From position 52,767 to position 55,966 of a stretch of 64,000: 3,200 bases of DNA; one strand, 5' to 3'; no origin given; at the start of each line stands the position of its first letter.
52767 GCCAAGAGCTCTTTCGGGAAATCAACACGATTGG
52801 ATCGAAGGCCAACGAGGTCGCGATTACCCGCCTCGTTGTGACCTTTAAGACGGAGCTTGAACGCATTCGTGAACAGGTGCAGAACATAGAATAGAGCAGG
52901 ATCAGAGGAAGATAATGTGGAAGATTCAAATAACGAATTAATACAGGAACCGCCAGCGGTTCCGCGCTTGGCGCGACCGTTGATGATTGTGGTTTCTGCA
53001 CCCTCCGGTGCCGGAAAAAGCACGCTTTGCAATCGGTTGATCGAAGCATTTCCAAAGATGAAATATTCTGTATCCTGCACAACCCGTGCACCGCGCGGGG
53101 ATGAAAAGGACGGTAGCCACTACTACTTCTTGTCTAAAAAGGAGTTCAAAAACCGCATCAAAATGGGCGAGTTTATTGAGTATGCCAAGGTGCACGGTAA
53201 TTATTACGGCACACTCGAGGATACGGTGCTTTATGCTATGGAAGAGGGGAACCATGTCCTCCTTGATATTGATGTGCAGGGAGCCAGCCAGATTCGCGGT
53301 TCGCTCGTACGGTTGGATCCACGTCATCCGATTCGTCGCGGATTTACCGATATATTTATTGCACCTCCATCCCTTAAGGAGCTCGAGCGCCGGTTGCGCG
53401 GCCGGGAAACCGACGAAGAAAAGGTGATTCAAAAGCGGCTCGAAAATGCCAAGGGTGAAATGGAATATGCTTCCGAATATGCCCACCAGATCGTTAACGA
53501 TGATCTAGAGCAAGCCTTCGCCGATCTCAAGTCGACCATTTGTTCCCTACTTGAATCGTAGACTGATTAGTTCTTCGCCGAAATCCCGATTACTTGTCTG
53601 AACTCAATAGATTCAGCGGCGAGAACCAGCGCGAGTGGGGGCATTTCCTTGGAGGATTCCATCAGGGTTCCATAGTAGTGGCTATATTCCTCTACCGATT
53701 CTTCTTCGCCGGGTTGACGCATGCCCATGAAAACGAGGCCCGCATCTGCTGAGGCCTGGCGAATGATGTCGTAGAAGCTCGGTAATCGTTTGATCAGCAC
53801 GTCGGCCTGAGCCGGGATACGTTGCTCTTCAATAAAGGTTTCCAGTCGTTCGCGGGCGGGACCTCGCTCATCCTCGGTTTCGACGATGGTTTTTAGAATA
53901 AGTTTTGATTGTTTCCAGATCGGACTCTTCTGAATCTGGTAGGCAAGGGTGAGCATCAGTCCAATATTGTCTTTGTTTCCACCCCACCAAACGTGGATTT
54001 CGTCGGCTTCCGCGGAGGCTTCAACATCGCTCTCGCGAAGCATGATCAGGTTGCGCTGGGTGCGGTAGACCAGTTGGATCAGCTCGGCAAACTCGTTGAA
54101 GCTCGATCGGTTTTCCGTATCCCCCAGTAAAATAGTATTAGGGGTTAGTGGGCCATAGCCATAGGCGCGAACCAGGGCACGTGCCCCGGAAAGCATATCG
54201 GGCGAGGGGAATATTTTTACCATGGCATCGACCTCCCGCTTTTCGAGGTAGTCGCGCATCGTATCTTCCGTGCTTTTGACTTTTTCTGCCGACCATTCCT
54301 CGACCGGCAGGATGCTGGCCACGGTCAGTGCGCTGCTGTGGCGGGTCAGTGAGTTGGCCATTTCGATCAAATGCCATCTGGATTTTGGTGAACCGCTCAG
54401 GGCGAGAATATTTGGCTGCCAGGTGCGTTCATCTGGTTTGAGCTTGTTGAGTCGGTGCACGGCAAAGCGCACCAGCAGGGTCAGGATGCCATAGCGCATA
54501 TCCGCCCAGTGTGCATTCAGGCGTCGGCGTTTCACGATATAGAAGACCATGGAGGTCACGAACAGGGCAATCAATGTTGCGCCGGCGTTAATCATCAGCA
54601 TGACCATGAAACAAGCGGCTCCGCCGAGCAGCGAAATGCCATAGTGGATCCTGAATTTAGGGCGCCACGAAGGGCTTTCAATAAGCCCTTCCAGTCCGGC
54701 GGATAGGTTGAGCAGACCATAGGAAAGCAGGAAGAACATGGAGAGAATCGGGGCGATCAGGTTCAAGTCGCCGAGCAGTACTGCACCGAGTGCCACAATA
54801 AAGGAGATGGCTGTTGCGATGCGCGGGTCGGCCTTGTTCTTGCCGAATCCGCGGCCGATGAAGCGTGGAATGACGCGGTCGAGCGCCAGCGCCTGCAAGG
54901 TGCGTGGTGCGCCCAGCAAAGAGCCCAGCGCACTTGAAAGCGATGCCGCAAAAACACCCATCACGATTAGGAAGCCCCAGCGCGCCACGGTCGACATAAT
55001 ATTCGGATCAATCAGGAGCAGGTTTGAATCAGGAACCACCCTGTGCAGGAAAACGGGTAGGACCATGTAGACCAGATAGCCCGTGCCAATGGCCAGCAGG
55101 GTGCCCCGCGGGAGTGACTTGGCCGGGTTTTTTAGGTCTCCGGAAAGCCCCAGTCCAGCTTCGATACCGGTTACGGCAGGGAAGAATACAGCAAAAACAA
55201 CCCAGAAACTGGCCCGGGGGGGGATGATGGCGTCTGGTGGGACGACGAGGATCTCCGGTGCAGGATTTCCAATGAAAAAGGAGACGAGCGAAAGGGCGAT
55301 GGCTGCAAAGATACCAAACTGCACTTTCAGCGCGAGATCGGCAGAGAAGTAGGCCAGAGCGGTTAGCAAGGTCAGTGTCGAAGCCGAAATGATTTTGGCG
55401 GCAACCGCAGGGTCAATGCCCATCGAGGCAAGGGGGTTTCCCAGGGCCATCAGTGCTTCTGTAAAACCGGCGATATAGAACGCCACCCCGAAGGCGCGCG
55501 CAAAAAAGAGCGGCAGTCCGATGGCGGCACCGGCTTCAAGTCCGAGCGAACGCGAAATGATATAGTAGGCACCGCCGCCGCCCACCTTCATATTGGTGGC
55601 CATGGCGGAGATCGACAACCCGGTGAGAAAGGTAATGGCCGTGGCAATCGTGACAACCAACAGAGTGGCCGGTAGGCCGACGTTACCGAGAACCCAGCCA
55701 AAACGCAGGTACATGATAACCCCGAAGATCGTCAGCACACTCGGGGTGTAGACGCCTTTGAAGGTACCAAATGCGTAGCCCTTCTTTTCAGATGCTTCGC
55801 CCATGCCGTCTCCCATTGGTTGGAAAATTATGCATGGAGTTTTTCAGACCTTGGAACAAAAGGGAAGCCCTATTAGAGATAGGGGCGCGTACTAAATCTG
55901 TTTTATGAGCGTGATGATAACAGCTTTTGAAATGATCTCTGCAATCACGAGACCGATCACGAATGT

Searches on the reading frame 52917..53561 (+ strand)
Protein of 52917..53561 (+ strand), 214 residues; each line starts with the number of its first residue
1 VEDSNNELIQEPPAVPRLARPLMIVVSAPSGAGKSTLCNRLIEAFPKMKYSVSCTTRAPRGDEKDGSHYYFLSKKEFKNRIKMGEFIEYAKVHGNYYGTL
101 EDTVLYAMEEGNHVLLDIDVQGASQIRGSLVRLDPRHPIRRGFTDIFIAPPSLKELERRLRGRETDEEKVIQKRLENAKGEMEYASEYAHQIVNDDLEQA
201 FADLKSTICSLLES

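Call 20: search_protein_families(library=pfam, proteins=[window:52917-53561:+], max_evalue=0.00001)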
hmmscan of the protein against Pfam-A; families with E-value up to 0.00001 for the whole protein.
window:52917-53561:+ (214 aa): 1 family
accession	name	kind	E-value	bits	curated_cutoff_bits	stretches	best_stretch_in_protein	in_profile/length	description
PF00625.27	Guanylate_kin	-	4e-49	167.2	25.2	1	23-208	4-179/182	Guanylate kinase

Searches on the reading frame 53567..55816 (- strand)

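Call 20: search_protein_families(library=pfam, proteins=[window:53567-55816:-], max_evalue=0.00001)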
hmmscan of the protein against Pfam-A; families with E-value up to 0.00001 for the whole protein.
window:53567-55816:- (749 aa): 2 families
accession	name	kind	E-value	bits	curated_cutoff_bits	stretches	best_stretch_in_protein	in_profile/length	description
PF00324.27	AA_permease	-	1.9e-51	175.6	24.6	1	23-440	3-440/470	Amino acid permease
PF03522.20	SLC12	-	2.5e-15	56.9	27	1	481-595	2-120/418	Solute carrier family 12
